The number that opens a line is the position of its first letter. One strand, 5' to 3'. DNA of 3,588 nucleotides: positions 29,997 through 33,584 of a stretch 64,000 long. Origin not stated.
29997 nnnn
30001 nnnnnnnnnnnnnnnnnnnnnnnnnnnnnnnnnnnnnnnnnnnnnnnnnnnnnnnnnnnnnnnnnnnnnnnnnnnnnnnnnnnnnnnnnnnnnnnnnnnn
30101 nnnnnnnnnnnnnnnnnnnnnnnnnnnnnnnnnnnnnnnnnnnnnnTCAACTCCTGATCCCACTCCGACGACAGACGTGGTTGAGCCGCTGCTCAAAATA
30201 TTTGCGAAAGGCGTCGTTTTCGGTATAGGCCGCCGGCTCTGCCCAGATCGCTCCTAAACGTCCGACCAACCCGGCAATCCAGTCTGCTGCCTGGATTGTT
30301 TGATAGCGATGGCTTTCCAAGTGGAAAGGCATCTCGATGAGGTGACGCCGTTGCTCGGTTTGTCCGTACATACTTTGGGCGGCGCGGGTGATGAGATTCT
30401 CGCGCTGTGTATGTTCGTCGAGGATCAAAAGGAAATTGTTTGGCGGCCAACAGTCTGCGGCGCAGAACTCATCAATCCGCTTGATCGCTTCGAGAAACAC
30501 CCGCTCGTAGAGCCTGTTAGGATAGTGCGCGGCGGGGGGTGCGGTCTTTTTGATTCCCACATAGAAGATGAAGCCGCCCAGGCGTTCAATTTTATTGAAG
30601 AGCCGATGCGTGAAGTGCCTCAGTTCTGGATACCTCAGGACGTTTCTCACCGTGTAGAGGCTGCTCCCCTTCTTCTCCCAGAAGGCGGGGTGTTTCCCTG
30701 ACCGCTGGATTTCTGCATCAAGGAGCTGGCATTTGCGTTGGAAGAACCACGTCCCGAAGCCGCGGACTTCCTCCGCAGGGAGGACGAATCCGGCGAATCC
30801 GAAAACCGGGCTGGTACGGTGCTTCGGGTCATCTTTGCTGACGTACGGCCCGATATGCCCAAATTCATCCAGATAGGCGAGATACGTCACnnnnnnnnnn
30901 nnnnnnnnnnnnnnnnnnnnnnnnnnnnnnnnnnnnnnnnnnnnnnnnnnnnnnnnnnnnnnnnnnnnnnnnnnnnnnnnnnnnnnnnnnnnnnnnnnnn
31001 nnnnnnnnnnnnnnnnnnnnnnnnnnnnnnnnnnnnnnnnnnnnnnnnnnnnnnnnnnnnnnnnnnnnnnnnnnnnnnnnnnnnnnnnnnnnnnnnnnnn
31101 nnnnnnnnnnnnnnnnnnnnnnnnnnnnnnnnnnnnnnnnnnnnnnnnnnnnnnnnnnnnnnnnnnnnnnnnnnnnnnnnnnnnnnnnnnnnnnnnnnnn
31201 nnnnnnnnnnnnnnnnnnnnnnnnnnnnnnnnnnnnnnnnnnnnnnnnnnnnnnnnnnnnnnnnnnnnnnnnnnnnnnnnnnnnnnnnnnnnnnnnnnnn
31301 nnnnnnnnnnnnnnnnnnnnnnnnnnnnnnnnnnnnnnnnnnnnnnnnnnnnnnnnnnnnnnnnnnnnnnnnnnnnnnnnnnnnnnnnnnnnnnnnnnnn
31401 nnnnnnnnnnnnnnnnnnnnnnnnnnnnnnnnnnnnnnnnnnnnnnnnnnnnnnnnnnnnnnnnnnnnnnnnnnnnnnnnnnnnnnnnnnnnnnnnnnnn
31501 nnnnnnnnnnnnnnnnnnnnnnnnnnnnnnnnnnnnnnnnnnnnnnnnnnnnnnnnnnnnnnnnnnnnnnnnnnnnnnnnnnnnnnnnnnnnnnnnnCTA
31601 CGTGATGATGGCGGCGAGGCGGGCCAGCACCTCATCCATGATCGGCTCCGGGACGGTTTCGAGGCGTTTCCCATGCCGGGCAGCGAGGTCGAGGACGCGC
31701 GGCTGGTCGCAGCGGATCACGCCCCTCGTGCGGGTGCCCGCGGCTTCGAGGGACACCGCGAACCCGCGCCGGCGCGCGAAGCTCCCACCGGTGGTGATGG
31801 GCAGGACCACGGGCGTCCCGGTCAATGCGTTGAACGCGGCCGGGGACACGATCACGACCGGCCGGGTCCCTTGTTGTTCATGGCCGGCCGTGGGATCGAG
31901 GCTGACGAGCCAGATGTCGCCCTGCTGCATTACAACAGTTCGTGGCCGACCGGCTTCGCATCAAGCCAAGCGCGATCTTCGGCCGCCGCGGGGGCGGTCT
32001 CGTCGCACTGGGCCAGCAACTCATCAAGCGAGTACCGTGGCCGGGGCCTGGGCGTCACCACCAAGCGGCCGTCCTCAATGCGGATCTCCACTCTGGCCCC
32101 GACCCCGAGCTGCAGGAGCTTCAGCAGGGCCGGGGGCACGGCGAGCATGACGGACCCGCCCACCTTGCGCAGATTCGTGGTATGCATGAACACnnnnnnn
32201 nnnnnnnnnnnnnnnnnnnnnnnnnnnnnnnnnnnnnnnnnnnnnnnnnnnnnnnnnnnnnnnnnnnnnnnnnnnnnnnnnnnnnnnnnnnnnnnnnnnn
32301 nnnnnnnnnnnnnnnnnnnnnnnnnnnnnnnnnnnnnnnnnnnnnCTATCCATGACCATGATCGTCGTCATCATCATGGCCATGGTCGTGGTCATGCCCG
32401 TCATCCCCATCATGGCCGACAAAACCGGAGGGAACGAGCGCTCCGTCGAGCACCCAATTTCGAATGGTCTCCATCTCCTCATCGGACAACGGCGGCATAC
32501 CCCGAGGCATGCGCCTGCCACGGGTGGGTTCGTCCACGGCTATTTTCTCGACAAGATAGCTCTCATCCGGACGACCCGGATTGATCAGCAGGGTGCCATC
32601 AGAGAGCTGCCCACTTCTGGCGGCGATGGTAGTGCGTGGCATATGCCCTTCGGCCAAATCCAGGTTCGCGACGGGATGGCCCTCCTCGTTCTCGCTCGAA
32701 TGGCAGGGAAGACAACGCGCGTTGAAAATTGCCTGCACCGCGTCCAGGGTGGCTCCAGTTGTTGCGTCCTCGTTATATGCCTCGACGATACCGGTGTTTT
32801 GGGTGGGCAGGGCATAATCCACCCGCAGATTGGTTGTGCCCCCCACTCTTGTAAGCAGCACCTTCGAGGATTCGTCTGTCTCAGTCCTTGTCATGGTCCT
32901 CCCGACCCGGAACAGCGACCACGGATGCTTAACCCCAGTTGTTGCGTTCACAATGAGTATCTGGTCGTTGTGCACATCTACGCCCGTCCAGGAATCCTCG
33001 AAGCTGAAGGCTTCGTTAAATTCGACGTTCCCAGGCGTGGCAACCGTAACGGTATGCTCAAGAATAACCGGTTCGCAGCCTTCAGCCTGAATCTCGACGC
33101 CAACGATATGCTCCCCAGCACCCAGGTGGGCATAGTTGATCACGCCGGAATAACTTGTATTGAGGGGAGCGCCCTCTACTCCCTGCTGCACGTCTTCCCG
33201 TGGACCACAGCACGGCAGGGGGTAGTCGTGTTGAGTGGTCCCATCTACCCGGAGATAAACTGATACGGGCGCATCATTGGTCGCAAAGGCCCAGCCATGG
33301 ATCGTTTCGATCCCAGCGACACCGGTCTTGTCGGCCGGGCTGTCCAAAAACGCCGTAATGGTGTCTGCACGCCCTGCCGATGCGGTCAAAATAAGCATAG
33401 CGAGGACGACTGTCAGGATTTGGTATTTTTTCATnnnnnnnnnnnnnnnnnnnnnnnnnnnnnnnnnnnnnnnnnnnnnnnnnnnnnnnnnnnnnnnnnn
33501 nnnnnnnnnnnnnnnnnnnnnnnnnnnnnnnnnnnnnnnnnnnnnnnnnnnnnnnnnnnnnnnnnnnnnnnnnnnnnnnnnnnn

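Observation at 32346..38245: TonB-dependent receptor operon with four tandem small secreted Cys proteins and a His-rich cytochrome-c-domain protein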

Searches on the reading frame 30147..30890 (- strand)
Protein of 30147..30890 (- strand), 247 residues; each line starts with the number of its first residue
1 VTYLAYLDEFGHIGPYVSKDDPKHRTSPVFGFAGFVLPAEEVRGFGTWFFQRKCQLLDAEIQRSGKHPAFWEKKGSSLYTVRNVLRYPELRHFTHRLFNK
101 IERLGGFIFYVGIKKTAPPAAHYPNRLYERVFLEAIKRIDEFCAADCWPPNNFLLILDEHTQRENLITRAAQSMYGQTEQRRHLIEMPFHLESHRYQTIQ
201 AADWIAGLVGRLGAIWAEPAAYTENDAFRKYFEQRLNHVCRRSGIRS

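Call 19: search_protein_families(library=pfam, max_evalue=0.001, proteins=[window:30147-30890:-])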
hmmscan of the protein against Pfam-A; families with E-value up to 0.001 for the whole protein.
window:30147-30890:- (247 aa): 1 family
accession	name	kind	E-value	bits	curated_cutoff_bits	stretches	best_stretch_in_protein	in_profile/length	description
PF12686.12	DUF3800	-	2.9e-15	57.7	21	1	4-211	1-148/149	Protein of unknown function (DUF3800)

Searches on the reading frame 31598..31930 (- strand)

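Call 19: search_protein_families(library=pfam, max_evalue=0.001, proteins=[window:31598-31930:-])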
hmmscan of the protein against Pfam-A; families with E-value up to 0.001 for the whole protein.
window:31598-31930:- (110 aa): 1 family
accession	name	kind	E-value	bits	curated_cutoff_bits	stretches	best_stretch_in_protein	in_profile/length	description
PF02452.23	PemK_toxin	-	1.9e-29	102.5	23.1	1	2-108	1-108/109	PemK-like, MazF-like toxin of type II toxin-antitoxin system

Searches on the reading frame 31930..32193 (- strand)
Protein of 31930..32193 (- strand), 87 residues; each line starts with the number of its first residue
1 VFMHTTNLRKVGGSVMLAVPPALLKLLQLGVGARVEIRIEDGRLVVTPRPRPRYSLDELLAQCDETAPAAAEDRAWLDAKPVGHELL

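Call 19: search_protein_families(library=pfam, max_evalue=0.001, proteins=[window:31930-32193:-])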
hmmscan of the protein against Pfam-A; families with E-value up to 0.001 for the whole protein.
window:31930-32193:- (87 aa): 1 family
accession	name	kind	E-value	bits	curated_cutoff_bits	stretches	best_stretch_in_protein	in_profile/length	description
PF04014.23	MazE_antitoxin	-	5.5e-07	29.9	24.7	1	9-52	2-46/48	Antidote-toxin recognition MazE, bacterial antitoxin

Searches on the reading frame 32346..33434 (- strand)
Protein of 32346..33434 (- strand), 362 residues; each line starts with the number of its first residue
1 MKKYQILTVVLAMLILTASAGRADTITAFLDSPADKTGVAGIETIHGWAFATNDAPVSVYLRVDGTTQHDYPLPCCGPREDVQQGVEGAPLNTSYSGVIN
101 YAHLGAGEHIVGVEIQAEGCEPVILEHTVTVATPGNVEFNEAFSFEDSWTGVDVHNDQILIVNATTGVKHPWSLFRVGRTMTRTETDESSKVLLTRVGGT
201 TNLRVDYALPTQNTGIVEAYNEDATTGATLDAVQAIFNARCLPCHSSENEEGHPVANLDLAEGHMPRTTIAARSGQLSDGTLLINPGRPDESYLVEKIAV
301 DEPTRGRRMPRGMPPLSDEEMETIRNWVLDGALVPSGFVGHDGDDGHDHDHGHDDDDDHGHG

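Call 3: search_protein_families(library=pfam, max_evalue=0.1, proteins=[window:32349-33434:-])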
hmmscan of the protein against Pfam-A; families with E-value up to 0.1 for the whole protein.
seq(362 aa): 4 families
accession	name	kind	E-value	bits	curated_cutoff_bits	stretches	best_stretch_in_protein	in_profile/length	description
PF13442.11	Cytochrome_CBB3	-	0.0015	19.2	27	1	229-327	2-67/68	Cytochrome C oxidase, cbb3-type, subunit III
PF00034.26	Cytochrom_C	-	0.0025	19.5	21.3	1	232-329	3-87/90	Cytochrome c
PF06934.16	CTI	-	0.016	14.3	25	1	299-334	80-113/692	Fatty acid cis/trans isomerase (CTI)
PF07635.16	PSCyt1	-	0.017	16.2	22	0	241-310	1-56/59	Planctomycete cytochrome C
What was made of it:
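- On c-type cytochrome (gene at 32346-33434): Pfam Cytochrom_C and Cytochrome_CBB3 score 19.2-19.5 bits, below the gathering scores (call 3).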

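Call 4: search_protein_families(library=ncbifam, max_evalue=0.1, proteins=[window:32349-33434:-])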
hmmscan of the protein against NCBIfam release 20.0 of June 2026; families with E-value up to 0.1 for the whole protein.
seq(362 aa): 2 families
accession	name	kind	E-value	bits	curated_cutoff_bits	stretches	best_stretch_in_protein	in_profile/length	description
TIGR03806.1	chp_HNE_0200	subfamily_domain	0.0032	16.7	313.3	1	222-328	202-311/314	SO2930 family diheme c-type cytochrome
NF045774.1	cytochro_C551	exception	0.073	13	118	0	223-253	32-61/110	cytochrome c551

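Call 64: search_solved_structures(query=window:32349-33434:-, max_evalue=1)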
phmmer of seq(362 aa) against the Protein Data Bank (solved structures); distinct sequences matched with E-value up to 1: 2.
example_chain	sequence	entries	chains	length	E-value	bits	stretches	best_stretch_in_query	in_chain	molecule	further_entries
1d1t_A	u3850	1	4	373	0.92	11.6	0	209-260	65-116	ALCOHOL DEHYDROGENASE CLASS IV SIGMA CHAIN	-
1agn_A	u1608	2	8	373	0.96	11.5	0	209-260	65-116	HUMAN SIGMA ALCOHOL DEHYDROGENASE | ALCOHOL DEHYDROGENASE CLASS IV SIGMA CHAIN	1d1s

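Call 72: find_homologous_proteins(query=window:32346-33434:-, max_evalue=0.00001)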
Query window:32346-33434:- (362 aa): 64 proteins with E <= 0.00001 among 5663 candidates.
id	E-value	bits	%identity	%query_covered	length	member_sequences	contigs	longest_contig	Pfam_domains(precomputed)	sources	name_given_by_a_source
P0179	9.0e-229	777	94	94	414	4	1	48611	-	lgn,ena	-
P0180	3.6e-195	666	85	94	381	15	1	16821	-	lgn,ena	-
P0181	2.2e-193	660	83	94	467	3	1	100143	PF03724.23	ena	-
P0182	2.7e-192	657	83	94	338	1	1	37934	-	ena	-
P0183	3.5e-190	650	83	94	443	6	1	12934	PF03724.23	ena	-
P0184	3.0e-185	633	79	93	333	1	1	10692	-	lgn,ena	-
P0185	3.7e-184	630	80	93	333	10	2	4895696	-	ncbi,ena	-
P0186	1.1e-180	619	79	93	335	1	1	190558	-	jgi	-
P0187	1.5e-180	618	79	94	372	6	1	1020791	-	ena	-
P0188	2.4e-179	614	78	93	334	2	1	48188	-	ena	-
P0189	1.4e-178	612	77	94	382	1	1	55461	-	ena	-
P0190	3.1e-178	610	81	93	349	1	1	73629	-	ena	-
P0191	1.1e-177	609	80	94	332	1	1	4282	-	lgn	-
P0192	3.9e-177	607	80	96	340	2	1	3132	-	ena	-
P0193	6.0e-174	596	78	94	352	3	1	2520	-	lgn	-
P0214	2.7e-129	449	61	89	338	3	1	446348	-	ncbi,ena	-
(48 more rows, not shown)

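Call 73: find_encoding_contigs(protein=P0214, flank=8000, max_places=2)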
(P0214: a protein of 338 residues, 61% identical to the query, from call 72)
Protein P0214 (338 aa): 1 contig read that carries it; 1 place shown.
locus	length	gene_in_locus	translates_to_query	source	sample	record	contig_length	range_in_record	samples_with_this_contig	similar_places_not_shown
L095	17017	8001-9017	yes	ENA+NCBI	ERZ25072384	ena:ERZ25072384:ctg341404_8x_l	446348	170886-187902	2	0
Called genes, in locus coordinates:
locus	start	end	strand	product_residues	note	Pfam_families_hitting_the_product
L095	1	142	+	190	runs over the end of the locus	PF02572:CobA_CobO_BtuR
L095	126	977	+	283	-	PF01497:Peripla_BP_2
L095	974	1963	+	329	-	PF01032:FecCD, PF00950:ABC-3 (weak)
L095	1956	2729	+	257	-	PF00005:ABC_tran, PF02463:SMC_N (faint), PF13304:AAA_21 (faint)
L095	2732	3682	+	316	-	PF03186:CobD_Cbib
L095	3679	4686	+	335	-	PF00155:Aminotran_1_2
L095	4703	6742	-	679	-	PF07715:Plug, PF00593:TonB_dep_Rec_b-barrel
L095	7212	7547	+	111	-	PF05015:HigB-like_toxin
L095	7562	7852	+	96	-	PF01381:HTH_3, PF13560:HTH_31, PF15943:YdaS_toxin (faint)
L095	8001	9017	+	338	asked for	-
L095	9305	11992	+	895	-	PF12161:HsdM_N, PF02384:N6_Mtase, PF07669:Eco57I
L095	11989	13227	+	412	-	PF01420:Methylase_S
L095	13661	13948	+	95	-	PF01381:HTH_3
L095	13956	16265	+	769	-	PF04313:HSDR_N, PF04851:ResIII, PF18766:SWI2_SNF2, PF22679:T1R_D3-like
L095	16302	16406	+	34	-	-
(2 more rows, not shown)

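Call 74: find_encoding_contigs(protein=P0185, flank=8000, max_places=2)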
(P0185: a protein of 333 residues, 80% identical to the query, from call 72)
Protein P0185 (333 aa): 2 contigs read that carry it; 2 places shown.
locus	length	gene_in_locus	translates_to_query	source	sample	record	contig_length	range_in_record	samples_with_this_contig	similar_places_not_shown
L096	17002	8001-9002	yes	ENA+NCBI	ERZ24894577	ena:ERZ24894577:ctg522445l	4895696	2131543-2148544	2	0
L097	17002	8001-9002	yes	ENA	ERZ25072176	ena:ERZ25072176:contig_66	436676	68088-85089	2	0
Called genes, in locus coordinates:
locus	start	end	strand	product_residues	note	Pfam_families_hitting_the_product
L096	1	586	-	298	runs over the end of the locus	PF01882:DUF58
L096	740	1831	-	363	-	-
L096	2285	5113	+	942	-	PF03176:MMPL, PF00873:ACR_tran (faint), PF02460:Patched (weak), PF12349:Sterol-sensing, PF03176:MMPL, PF00027:cNMP_binding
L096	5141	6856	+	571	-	PF02463:SMC_N, PF13476:AAA_23, PF13304:AAA_21 (faint)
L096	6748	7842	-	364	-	PF00561:Abhydrolase_1, PF00975:Thioesterase (weak), PF12146:Hydrolase_4, PF12697:Abhydrolase_6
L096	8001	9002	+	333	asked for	-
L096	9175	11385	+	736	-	PF00270:DEAD, PF00271:Helicase_C, PF16124:RecQ_Zn_bind, PF09382:RQC, PF00570:HRDC, PF14493:HTH_40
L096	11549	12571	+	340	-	PF00676:E1_dh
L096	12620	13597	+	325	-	PF02779:Transket_pyr, PF02780:Transketolase_C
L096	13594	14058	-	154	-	PF13428:TPR_14 (faint), PF14559:TPR_19 (weak), PF13414:TPR_11 (weak), PF00515:TPR_1 (weak), PF07719:TPR_2 (weak), PF13181:TPR_8 (weak)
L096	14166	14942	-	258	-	PF00753:Lactamase_B, PF16123:HAGH_C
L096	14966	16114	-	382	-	PF04909:Amidohydro_2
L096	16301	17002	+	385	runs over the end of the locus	PF01306:LacY_symp (faint), PF07690:MFS_1, PF12832:MFS_1_like, PF00083:Sugar_tr, PF05977:MFS_3 (faint), PF07690:MFS_1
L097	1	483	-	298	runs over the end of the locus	PF01882:DUF58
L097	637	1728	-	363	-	-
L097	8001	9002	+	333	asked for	-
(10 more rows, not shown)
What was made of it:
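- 32346..33434 (-): Secreted 362-aa protein with an Ig-like N-terminal domain, a CLPCH motif and a His/Asp-rich tail. It is an incidental neighbour. Homologues stand alone in other contexts (calls 73, 74).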

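Call 82: predict_structure(alignment_id=A8)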
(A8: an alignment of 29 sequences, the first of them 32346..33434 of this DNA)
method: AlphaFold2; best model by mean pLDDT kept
length: 362 residues; sequences in the alignment: 29
mean_pLDDT: 47.9   pTM: 0.39
mean pLDDT of the five models: 47.9, 47.4, 46.5, 45.5, 45.4
residues with pLDDT >= 90: 41; 70-90: 55; 50-70: 43; < 50: 223
segments of 3 or more residues with pLDDT < 50: 38-40, 133-227, 241-316, 320-322, 324-362
pLDDT, mean of each block of 10 residues (from residue 1): 75 64 84 57 77 93 92 79 87 78 71 94 87 37 27 25 23 21 23 21 21 22 39 51 34 26 23 27 25 24 27 45 47 27 33 40 34
secondary structure, 60 per line:
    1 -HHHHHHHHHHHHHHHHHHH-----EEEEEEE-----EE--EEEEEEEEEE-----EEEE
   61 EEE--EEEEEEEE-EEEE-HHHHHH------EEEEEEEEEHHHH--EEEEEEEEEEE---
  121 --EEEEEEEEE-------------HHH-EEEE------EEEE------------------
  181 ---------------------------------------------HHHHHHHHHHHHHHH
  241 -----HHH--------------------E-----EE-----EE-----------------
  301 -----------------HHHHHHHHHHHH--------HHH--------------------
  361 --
elements in order: H2-20 E26-32 E42-51 E57-63 E66-73 E75-78 H80-85 E92-100 H101-104 E107-117 E123-131 E149-152 E159-162 H226-240 H318-329
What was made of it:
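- On c-type cytochrome (gene at 32346-33434): That region of the AF2 model has pLDDT below 50 (call 82).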

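Call 84: fold_search(model_id=the predicted structure, library=pdb)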
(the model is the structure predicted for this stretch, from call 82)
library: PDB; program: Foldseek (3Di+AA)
matches with E <= 10: 1812; with E <= 0.001: 2
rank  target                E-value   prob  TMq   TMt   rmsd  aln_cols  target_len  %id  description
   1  6tn6                  3.1e-04  1.00  0.22  0.18   5.4       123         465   15  X-ray structure of the endo-beta-1,4-mannanase from Thermotoga petrophila (released 2020-04-29)
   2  3pdd                  5.4e-04  1.00  0.20  0.35   5.9       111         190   16  Structures of Clostridium thermocellum CbhA fibronectin(III)-like modules (released 2011-11-23)
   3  3s5l_D                1.1e-03  1.00  0.17  0.29  12.2       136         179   14  Crystal structure of CD4 mutant bound to HLA-DR1 (released 2011-09-21)
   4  1muj_A                1.2e-03  1.00  0.17  0.30  12.4       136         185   15  Crystal structure of murine class II MHC I-Ab in complex with a human CLIP peptide (released 2003-02-18)
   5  6mnm_C                1.9e-03  1.00  0.18  0.31  12.2       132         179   13  6256 TCR bound to I-Ab Padi4 (released 2019-07-03)
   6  4x5w_A                1.9e-03  1.00  0.18  0.31  12.4       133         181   14  HLA-DR1 with CLIP102-120(M107W) (released 2016-03-09)
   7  5kwy_C                1.9e-03  1.00  0.20  0.46   6.5       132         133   11  Structure of human NPC1 middle lumenal domain bound to NPC2 (released 2016-08-24)
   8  4p5m_A                2.9e-03  1.00  0.17  0.30  12.3       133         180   14  Structural Basis of Chronic Beryllium Disease: Bridging the Gap Between Allergic Hypersensitivity and Autoimmunity (released 2014-08-27)
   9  1f3j_A                3.4e-03  1.00  0.18  0.31  12.0       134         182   15  HISTOCOMPATIBILITY ANTIGEN I-AG7 (released 2000-09-20)
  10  6blr_A                3.4e-03  1.00  0.18  0.32   8.0       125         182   14  Crystal Structure of IAg7 in complex with insulin mimotope p8E9E6SS (released 2017-12-20)
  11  8kb1_B                3.6e-03  1.00  0.19  0.53   4.8       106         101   10  Crystal structure of 11JD (released 2024-05-29)
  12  6blq_A                3.6e-03  1.00  0.18  0.32  11.8       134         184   13  Crystal Structure of IAg7 in complex with insulin mimotope p8E9E (released 2017-12-20)
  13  8jrk_A                3.6e-03  1.00  0.18  0.32  12.5       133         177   16  Crystal structure of the bat MHC II molecule at 2.3 A resolution (released 2024-06-05)
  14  1k2d_A                3.6e-03  1.00  0.18  0.31   8.6       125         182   14  Crystal structure of the autoimmune MHC class II I-Au complexed with myelin basic protein 1-11 at 2.2A (released 2003-03-04)
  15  8tku_C                3.6e-03  1.00  0.18  0.29   7.8       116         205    8  ZIG-4-INS-6 complex, primitive monoclinic form (released 2024-08-28)
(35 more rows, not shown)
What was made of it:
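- Checked: The N-terminal domain models as a generic Ig/FnIII-like sandwich (calls 82, 84).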
